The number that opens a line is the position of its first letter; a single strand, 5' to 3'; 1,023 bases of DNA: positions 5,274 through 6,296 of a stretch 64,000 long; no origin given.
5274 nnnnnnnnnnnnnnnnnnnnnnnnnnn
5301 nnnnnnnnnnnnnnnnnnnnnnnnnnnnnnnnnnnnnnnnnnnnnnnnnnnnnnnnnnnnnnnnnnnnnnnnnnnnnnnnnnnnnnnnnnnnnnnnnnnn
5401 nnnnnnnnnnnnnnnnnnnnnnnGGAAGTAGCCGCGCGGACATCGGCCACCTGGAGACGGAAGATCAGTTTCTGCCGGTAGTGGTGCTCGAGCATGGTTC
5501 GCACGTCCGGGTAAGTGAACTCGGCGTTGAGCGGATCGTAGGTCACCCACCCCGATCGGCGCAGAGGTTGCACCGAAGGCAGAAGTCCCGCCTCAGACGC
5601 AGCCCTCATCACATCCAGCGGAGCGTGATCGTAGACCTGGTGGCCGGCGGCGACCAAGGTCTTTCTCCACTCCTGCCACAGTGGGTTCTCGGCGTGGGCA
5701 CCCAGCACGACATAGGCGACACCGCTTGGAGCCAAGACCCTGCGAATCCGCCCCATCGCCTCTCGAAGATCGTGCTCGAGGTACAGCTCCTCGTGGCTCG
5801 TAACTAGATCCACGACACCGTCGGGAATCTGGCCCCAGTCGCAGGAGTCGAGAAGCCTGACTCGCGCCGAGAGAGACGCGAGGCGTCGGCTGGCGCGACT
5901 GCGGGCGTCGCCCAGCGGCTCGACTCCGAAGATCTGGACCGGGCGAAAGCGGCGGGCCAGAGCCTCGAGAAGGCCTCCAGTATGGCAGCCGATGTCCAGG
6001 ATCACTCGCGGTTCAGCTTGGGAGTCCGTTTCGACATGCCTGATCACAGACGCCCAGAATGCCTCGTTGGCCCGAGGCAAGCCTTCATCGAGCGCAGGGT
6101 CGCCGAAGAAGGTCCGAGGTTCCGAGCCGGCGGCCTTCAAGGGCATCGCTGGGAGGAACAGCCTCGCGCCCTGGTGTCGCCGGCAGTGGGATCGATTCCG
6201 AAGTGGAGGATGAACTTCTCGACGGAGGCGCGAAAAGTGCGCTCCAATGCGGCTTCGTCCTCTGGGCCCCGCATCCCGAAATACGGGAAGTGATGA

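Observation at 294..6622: Lower-GC, fully translationally coupled 5-gene operon: DUF1399-like / MTase / TauD-like dioxygenase / UvrA-like fusion / MTase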

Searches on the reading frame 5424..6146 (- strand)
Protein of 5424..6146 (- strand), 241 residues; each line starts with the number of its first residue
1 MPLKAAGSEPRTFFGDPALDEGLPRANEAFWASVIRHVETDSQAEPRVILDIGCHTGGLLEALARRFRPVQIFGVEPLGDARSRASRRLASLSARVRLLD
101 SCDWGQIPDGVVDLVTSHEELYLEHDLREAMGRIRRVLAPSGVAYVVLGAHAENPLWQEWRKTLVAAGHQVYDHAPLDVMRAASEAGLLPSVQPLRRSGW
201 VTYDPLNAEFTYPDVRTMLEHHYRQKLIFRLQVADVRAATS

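Call 5: search_protein_families(library=pfam, proteins=[window:5424-6146:-], max_evalue=0.01)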
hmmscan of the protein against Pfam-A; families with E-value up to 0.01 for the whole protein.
window:5424-6146:- (241 aa): 5 families
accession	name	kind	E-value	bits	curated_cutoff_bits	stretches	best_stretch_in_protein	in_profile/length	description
PF13649.12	Methyltransf_25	-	3e-12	47.5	27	1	49-142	1-97/97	Methyltransferase domain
PF08241.18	Methyltransf_11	-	3.1e-11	44.2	21.2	1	50-145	1-94/95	Methyltransferase domain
PF13489.12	Methyltransf_23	-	1.2e-09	38.6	27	1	43-170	20-142/164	Methyltransferase domain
PF08242.18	Methyltransf_12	-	1.9e-09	38.5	30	1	50-143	1-97/98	Methyltransferase domain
PF13847.12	Methyltransf_31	-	3.2e-08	33.8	27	1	48-162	6-124/145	Methyltransferase domain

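Call 6: search_protein_families(library=ncbifam, proteins=[window:5424-6146:-], max_evalue=0.01)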
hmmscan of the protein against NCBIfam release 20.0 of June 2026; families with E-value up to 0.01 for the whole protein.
window:5424-6146:- (241 aa): 10 families
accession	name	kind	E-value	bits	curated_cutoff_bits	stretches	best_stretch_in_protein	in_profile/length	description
NF045667.1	MTase_DVU1556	equivalog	5.1e-06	26.1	155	1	44-145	21-118/213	DVU_1556 family methyltransferase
TIGR02072.1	BioC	equivalog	1.2e-05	25.3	184.95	1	38-146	27-132/244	malonyl-ACP O-methyltransferase BioC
NF043040.1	corrin_prot_MT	hypoth_equivalog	2.8e-05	23.7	180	1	37-154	33-155/216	corrinoid protein-associated methyltransferase CpaM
NF041650.1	nod_mtase_NodS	equivalog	0.0014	18.4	300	1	48-152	41-143/190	nodulation methyltransferase NodS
NF050150.1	RiPP_MTase_ApyS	equivalog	0.0021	17.3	400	1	47-99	143-197/323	RiPP biosynthesis methyltransferase ApyS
NF040539.1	AST_met_ArsM_2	exception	0.0022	17.9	240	1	43-143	54-160/262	putative arsinothricin biosynthesis methyltransferase ArsM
NF001244.0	PRK00216.1-5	equivalog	0.0022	17.3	216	1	38-161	44-168/236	bifunctional demethylmenaquinone methyltransferase/2-methoxy-6-polyprenyl-1,4-benzoquinol methylase UbiE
TIGR03534.1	RF_mod_PrmC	equivalog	0.0032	17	199.1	1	36-117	82-162/253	peptide chain release factor N(5)-glutamine methyltransferase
NF010703.0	PRK14103.1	equivalog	0.0072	15.8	320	1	37-155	24-133/256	trans-aconitate 2-methyltransferase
TIGR01444.1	fkbM_fam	subfamily_domain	0.0084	16.6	37.7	0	48-93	1-46/143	FkbM family methyltransferase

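Call 11: search_protein_families(library=padloc, proteins=[window:5424-6146:-], max_evalue=0.01)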
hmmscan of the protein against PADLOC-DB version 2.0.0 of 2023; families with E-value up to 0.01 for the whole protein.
window:5424-6146:- (241 aa): 1 family
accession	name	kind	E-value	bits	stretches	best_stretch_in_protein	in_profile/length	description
PDLC04134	mad2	-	1.2e-13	48.8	1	45-172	291-421/492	mads_2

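Call 50: search_solved_structures(query=A5, max_evalue=0.001)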
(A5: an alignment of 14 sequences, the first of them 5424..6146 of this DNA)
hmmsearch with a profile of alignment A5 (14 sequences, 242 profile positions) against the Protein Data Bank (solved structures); distinct sequences matched with E-value up to 0.001: 32.
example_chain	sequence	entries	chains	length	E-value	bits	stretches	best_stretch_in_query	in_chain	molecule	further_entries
6p3m_A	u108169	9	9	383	3e-07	33.2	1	52-159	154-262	tetrahydroprotoberberine N-methyltransferase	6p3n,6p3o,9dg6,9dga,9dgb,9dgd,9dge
9dg9_A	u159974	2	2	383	3.6e-07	32.9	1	52-159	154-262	Tetrahydroprotoberberine N-methyltransferase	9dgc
1xxl_A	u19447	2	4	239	2.7e-06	30.1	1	44-172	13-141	YcgJ protein | ycgJ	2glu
9dg7_A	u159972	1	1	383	3.7e-06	29.6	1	52-159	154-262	Tetrahydroprotoberberine N-methyltransferase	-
9dg8_A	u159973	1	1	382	3.7e-06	29.6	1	52-159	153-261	Tetrahydroprotoberberine N-methyltransferase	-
9whw_B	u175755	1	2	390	5.8e-06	29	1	52-159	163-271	N-methyltransferase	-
4kvz_A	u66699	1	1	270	9.1e-06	28.3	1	39-154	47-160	BamL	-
5dly_A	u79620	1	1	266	9.1e-06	28.3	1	39-154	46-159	plantazolicin methyltransferase BamL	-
5dm0_A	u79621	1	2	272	9.2e-06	28.3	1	39-154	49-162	plantazolicin methyltransferase BamL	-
5wp4_A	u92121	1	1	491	2e-05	27.2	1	48-182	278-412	Phosphoethanolamine N-methyltransferase 1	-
5wp5_A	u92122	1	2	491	2e-05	27.2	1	51-182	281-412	Phosphomethylethanolamine N-methyltransferase 2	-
5dm2_A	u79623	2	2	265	4.8e-05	26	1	48-154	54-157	Methyltransferase domain family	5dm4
5dm1_A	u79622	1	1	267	4.8e-05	25.9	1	49-154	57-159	Methyltransferase domain family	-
4kwc_A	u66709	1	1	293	6.1e-05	25.6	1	49-154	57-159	BpumL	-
9wj7_B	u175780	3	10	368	8.8e-05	25.1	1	52-159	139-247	N-methyltransferase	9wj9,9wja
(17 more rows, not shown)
